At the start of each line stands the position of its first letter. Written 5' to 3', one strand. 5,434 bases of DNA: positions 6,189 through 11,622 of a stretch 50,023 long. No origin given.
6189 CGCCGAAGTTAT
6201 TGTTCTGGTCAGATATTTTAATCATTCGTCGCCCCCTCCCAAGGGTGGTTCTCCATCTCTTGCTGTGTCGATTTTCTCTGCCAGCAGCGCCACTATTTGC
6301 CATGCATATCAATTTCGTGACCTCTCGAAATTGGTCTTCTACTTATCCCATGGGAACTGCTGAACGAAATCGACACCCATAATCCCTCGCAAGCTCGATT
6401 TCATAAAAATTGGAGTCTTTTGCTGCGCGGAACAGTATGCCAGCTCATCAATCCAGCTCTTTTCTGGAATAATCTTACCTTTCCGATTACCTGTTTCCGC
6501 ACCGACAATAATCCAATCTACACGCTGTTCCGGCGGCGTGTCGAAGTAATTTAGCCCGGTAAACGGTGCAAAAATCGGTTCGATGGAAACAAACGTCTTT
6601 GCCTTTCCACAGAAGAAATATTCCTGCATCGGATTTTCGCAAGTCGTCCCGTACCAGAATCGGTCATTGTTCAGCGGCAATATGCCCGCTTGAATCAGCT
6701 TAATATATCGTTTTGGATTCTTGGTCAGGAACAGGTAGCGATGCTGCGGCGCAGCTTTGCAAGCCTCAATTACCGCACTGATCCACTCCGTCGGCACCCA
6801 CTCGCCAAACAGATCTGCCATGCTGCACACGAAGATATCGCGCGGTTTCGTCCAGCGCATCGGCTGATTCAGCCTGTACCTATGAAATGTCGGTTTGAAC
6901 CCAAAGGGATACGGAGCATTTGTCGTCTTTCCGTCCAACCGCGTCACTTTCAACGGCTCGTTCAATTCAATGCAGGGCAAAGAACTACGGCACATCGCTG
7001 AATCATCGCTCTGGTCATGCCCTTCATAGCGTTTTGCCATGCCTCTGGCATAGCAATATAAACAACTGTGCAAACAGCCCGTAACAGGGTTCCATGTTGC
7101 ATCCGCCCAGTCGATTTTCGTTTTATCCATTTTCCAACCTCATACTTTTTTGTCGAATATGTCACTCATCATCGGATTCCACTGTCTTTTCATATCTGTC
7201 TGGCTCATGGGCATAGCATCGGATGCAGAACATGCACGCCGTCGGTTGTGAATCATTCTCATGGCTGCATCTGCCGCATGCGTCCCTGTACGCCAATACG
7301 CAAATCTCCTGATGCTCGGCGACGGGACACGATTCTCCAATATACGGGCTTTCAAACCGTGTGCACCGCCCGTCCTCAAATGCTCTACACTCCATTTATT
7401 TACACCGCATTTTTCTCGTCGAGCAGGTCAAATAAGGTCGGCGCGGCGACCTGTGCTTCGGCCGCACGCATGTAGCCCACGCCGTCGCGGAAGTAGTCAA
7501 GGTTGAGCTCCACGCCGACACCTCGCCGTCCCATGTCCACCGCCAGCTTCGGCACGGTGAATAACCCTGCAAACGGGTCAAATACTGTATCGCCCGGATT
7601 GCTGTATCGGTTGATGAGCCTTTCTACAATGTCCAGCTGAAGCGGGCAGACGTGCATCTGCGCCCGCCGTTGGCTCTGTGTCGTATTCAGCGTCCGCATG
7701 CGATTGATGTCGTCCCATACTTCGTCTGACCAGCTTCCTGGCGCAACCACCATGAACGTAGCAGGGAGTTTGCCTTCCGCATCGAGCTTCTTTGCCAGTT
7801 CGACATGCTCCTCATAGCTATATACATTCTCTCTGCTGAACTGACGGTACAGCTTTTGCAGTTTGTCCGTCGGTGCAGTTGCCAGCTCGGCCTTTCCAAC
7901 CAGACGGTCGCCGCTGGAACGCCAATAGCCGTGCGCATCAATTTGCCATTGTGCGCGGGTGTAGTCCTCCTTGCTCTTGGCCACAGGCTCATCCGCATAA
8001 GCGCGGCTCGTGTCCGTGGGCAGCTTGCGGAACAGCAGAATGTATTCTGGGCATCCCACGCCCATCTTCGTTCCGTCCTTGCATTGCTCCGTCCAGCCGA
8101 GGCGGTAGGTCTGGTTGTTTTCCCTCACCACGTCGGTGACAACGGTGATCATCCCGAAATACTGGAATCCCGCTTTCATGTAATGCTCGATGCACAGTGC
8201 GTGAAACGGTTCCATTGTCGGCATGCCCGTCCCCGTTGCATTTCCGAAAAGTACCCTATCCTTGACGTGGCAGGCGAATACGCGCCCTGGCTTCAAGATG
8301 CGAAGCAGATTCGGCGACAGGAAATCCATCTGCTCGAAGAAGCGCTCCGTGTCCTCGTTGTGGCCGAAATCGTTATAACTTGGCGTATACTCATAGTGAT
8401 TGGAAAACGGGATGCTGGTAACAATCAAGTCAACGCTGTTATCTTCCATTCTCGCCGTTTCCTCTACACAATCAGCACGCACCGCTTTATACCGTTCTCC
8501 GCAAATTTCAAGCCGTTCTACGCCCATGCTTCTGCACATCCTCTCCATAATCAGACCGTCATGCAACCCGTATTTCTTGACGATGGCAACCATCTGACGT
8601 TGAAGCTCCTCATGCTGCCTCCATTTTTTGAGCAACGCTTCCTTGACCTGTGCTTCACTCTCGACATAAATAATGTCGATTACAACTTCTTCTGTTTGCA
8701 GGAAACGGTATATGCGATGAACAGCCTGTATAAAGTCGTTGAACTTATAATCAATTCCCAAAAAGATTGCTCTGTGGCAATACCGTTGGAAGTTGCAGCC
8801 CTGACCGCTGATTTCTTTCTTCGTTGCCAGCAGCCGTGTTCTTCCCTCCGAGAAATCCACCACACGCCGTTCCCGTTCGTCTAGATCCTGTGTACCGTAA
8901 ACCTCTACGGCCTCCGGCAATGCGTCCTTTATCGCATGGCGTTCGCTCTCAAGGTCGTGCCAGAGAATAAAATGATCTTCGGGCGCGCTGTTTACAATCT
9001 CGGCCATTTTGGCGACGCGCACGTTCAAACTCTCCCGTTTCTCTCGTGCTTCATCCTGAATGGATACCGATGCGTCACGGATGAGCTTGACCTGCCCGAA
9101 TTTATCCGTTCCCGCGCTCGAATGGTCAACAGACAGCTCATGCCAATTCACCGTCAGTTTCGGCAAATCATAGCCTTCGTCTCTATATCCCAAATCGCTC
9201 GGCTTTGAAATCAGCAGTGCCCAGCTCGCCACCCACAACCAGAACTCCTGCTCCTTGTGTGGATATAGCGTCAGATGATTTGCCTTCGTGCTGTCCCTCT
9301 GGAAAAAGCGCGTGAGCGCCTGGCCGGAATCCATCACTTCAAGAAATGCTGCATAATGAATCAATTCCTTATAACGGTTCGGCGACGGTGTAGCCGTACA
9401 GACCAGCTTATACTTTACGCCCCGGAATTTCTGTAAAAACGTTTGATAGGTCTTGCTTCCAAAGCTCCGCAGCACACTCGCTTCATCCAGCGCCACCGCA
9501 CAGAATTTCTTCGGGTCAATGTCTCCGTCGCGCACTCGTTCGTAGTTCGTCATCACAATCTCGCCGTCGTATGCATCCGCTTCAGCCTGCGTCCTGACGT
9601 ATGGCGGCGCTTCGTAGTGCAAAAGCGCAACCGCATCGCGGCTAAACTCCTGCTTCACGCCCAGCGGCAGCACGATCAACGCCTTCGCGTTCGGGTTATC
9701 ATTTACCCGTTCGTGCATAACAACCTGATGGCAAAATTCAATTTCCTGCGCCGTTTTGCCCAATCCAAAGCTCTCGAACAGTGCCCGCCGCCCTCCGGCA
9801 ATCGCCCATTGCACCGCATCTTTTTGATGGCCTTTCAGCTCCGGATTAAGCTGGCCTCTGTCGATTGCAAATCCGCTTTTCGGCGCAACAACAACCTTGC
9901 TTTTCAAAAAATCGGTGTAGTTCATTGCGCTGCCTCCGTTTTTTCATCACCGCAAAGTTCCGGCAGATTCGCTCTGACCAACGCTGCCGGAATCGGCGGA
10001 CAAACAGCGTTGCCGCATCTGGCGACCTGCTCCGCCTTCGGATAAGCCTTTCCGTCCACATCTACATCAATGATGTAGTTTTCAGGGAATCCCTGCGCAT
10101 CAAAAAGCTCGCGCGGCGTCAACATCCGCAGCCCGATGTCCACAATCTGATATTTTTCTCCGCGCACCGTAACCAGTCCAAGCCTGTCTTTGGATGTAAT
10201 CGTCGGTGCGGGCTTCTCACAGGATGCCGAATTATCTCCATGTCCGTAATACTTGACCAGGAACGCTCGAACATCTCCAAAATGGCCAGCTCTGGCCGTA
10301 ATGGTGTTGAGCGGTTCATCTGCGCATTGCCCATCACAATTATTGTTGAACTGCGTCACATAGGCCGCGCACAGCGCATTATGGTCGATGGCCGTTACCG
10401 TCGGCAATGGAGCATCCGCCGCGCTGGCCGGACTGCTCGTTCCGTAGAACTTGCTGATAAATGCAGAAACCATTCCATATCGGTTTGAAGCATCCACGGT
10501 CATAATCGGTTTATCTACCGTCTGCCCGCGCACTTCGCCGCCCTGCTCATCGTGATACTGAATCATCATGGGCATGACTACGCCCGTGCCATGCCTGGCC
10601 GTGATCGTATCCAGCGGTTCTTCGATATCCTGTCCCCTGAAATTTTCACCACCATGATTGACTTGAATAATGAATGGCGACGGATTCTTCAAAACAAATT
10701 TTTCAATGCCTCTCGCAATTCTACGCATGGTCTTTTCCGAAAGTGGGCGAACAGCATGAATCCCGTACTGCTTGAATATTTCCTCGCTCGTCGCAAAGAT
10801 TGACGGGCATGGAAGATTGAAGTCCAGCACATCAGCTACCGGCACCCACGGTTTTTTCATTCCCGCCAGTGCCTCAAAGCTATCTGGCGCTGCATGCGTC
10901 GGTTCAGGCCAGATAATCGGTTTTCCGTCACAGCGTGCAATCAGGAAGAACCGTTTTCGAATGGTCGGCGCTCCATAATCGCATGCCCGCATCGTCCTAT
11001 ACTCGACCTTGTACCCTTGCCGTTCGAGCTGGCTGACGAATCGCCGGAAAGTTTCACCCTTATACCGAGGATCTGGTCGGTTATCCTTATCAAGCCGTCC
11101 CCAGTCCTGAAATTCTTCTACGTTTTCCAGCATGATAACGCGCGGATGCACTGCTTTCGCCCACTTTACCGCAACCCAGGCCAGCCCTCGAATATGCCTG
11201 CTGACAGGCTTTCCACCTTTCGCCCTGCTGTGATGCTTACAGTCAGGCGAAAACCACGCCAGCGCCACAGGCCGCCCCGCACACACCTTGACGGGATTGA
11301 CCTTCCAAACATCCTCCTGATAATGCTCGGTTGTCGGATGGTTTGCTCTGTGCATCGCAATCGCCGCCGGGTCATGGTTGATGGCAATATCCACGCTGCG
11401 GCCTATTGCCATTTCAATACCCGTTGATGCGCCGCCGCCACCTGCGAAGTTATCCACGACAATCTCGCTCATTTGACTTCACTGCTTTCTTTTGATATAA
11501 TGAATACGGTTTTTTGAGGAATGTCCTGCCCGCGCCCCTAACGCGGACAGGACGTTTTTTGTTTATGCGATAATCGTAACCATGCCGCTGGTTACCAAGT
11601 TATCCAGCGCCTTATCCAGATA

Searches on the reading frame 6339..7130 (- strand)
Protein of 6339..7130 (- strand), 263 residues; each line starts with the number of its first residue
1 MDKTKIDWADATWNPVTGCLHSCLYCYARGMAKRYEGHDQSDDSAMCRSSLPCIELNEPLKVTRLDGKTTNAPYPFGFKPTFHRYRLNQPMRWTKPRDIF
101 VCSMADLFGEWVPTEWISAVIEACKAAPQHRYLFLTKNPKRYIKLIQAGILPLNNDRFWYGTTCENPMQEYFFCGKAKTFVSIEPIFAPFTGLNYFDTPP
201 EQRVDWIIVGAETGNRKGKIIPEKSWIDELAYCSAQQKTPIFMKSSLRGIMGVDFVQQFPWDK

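Call 106: search_protein_families(library=padloc, proteins=[window:6339-7130:-], max_evalue=0.00001)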
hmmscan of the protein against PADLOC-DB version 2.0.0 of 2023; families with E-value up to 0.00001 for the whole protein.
window:6339-7130:- (263 aa): 2 families
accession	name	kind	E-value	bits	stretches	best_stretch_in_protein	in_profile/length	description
PDLC04639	PDC-M41B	-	3e-41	139.4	2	71-244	43-210/241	-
PDLC04569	PDC-M30B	-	1.5e-40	137.2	2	70-244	42-210/241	-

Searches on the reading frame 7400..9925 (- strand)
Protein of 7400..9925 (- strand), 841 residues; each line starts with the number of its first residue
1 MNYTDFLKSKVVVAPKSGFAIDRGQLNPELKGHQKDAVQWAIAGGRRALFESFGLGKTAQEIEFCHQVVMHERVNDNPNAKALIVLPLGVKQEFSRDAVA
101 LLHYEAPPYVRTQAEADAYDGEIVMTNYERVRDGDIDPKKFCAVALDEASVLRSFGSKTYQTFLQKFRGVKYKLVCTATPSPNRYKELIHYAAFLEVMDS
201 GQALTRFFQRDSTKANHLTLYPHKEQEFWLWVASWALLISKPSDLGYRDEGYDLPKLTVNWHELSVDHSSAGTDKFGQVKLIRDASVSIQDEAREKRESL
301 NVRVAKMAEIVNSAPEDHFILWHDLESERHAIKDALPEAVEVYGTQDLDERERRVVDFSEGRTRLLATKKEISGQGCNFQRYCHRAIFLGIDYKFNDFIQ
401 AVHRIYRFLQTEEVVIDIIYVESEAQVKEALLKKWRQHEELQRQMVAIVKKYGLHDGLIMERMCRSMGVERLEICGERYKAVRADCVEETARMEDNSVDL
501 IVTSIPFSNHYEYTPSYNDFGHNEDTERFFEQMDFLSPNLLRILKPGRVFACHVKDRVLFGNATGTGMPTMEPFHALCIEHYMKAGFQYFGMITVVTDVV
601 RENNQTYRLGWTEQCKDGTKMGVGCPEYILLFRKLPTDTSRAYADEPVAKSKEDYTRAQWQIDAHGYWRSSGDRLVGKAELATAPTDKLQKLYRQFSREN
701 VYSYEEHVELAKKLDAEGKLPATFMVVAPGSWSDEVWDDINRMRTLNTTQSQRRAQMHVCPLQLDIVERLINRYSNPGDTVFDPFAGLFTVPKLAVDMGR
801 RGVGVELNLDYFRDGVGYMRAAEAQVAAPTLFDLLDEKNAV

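Call 106: search_protein_families(library=padloc, proteins=[window:7400-9925:-], max_evalue=0.00001)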
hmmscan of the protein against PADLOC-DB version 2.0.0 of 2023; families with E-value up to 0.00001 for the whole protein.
window:7400-9925:- (841 aa): 25 families
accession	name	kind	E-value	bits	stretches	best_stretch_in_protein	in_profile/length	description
PDLC03353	MTase_II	-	4.6e-19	67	1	735-812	174-243/260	Type II methyltransferase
PDLC03387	MTase_II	-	1.7e-15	55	2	696-812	172-268/289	Type II methyltransferase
PDLC03350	MTase_II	-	1.9e-15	55.1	2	751-812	228-288/312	Type II methyltransferase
PDLC03299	MTase_II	-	2.5e-15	54.8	1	741-815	184-253/296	Type II methyltransferase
PDLC03259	MTase_II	-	7e-14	49.5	1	484-696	9-210/423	Type II methyltransferase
PDLC03371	MTase_II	-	5.4e-12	43.8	1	744-813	177-246/260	Type II methyltransferase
PDLC03283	MTase_II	-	7.4e-12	43.2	1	730-811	185-263/352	Type II methyltransferase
PDLC03228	MTase_II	-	9.4e-11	40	1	767-826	153-212/227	Type II methyltransferase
PDLC03238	MTase_II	-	1.3e-10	38.9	0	734-807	286-353/428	Type II methyltransferase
PDLC03246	MTase_II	-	1.6e-10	38.6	1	738-811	287-358/376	Type II methyltransferase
PDLC03265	MTase_II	-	2.4e-09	35.1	0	481-553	27-97/333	Type II methyltransferase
PDLC03320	MTase_II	-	3.3e-09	34.3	1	752-813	208-268/289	Type II methyltransferase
PDLC03224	MTase_II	-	1.4e-08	32.1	0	481-517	280-316/481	Type II methyltransferase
PDLC03251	MTase_II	-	2.1e-08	31.8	0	750-829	197-276/282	Type II methyltransferase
PDLC03236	MTase_II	-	2.6e-08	30.7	0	472-595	643-761/912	Type II methyltransferase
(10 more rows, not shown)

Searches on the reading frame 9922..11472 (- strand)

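Call 106: search_protein_families(library=padloc, proteins=[window:9922-11472:-], max_evalue=0.00001)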
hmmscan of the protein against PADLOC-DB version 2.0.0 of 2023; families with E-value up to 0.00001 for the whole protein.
window:9922-11472:- (516 aa): 31 families (the best 25 are shown)
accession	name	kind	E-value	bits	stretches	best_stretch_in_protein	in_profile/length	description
PDLC03378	MTase_II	-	5.8e-35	119.2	1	5-225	5-203/344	Type II methyltransferase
PDLC03234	MTase_II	-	2.1e-32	110.8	1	4-196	6-190/375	Type II methyltransferase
PDLC00033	DruM2|DruM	-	4.2e-27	93.4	1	5-252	24-251/368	DNA cytosine methylase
PDLC02654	DrmMII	-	6.8e-26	89.3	2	5-185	6-174/322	DrmMII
PDLC03272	MTase_II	-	5.8e-25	86.3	2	5-194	77-253/407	Type II methyltransferase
PDLC00026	DruM2|DruM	-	3.9e-23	80.5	1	4-205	6-194/336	DNA cytosine methylase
PDLC03326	MTase_II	-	1.9e-21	74.7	1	3-222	5-216/412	Type II methyltransferase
PDLC02650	DrmMII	-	7.1e-18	62.7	1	139-216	201-280/435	DrmMII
PDLC03307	MTase_II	-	4.6e-17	60.3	1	7-195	5-206/382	Type II methyltransferase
PDLC03712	oMTase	-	4.4e-15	53.4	1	6-194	230-407/537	orphan methyltransferase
PDLC00032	DruM2|DruM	-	1.1e-13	49.2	1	5-197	6-188/424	DNA cytosine methylase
PDLC03237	MTase_II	-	2.2e-13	47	1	3-183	794-971/1036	Type II methyltransferase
PDLC00029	DruM2|DruM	-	2.4e-13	48.2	1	7-202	9-189/329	DNA cytosine methylase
PDLC02648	DrmMII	-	6.4e-13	46.3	1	4-223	23-280/468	DrmMII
PDLC03304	MTase_II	-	1.1e-12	45.7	1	5-203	6-202/432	Type II methyltransferase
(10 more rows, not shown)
